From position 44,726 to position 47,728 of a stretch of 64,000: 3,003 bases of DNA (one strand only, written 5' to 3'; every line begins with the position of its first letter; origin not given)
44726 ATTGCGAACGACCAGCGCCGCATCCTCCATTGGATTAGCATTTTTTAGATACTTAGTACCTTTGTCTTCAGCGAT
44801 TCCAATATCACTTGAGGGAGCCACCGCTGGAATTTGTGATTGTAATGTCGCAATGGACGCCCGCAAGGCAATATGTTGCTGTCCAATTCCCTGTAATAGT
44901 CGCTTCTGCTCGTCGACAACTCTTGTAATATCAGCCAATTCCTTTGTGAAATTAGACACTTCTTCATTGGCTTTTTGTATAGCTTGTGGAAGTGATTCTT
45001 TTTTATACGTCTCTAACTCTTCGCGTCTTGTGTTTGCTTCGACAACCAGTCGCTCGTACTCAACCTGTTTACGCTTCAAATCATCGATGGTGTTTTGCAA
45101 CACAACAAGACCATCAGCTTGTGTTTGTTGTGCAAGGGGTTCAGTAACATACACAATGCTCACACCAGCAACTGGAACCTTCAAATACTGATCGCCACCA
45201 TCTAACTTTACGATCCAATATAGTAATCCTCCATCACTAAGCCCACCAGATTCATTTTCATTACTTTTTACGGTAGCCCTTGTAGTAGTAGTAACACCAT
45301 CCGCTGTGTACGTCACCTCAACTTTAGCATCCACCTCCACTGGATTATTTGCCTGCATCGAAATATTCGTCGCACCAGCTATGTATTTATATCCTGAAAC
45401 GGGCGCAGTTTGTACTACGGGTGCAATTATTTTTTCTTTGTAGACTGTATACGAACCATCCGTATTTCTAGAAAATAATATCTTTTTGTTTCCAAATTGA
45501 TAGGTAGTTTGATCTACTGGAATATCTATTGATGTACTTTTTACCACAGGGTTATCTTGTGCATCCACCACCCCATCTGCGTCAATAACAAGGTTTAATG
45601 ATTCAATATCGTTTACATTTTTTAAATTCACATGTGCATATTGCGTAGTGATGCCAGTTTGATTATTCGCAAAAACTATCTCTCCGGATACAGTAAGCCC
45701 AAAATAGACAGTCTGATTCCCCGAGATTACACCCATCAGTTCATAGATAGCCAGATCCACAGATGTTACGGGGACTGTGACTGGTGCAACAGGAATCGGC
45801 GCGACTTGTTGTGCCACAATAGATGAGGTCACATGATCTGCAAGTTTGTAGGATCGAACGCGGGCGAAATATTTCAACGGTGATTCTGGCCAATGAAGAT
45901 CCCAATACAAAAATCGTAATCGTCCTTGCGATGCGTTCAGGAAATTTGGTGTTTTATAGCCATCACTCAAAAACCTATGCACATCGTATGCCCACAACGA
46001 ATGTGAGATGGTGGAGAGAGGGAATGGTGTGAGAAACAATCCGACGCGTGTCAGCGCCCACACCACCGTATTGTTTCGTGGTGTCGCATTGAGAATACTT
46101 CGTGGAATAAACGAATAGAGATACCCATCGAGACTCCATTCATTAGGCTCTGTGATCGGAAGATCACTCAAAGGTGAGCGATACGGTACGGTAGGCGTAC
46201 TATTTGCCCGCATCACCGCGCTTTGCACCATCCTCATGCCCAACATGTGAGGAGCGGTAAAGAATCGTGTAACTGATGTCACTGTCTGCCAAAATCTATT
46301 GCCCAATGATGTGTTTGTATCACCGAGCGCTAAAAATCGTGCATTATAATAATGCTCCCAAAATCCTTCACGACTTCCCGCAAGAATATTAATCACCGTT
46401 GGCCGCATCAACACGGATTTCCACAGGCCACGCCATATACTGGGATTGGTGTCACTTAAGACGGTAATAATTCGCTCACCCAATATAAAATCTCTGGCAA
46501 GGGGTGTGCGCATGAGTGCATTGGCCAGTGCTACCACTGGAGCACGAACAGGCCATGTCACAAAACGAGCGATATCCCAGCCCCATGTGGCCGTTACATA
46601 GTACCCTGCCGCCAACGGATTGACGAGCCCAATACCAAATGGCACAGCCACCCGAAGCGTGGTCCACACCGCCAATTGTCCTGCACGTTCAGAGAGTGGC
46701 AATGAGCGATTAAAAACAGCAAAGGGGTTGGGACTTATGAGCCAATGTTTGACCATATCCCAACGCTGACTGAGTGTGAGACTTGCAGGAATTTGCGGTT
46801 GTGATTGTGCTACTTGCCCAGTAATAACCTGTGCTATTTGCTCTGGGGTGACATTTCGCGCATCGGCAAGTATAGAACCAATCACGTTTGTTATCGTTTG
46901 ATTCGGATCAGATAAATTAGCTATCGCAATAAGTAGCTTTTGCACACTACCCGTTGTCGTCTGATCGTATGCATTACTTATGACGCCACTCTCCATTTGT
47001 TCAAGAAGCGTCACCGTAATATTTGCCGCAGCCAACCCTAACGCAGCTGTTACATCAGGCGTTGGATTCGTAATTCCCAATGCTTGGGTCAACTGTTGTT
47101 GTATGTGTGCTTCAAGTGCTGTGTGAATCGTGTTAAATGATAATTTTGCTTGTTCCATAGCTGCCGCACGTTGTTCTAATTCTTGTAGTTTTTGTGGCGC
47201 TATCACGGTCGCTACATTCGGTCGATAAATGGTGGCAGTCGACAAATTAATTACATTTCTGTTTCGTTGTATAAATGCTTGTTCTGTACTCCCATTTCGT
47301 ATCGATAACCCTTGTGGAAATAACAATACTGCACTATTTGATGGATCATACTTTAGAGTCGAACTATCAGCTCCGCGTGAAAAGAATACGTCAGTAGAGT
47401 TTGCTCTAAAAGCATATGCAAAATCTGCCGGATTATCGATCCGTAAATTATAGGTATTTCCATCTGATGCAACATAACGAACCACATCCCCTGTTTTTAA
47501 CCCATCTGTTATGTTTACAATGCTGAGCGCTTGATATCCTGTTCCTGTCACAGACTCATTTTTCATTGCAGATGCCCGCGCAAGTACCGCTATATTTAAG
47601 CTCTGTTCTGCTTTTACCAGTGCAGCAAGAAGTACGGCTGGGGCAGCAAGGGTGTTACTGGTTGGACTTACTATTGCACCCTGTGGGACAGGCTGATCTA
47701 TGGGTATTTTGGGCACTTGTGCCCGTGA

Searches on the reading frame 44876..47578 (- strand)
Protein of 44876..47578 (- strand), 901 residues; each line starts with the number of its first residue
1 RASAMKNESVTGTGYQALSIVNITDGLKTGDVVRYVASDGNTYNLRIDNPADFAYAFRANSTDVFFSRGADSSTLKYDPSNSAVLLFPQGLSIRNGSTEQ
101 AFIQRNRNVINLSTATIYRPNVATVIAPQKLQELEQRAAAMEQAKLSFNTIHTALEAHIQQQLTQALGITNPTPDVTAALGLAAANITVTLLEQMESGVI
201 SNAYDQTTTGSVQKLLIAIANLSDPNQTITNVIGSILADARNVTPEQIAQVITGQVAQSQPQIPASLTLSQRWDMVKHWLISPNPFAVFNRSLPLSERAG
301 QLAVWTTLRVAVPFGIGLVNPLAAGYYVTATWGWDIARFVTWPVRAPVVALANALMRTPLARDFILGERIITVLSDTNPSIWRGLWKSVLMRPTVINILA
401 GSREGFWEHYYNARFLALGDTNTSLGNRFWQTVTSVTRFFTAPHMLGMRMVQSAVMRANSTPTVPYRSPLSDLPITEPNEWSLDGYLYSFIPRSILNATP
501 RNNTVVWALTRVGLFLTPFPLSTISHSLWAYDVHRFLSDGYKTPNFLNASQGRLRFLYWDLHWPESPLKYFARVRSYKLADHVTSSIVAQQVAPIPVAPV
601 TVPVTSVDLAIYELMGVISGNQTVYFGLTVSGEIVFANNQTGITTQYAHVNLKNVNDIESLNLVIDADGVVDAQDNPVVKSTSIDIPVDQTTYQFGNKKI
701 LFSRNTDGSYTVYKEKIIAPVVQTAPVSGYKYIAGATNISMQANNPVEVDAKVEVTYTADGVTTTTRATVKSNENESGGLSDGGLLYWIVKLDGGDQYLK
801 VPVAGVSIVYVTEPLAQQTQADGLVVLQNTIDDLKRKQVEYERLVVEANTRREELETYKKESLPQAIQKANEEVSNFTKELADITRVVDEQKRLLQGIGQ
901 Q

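Call 69: search_protein_families(library=pfam, proteins=[window:44876-47578:-], max_evalue=0.1)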
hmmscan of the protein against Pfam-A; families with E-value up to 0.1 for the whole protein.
window:44876-47578:- (901 aa): 2 families
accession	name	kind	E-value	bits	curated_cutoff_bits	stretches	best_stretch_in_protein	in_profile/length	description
PF15236.11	CCDC66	-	0.021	15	29.9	1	834-873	96-132/154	Coiled-coil domain-containing protein 66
PF09081.16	AMT4_dom_C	-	0.048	14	27.6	0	206-228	38-61/64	Glucan 1,4-alpha-maltotetraohydrolase, domain C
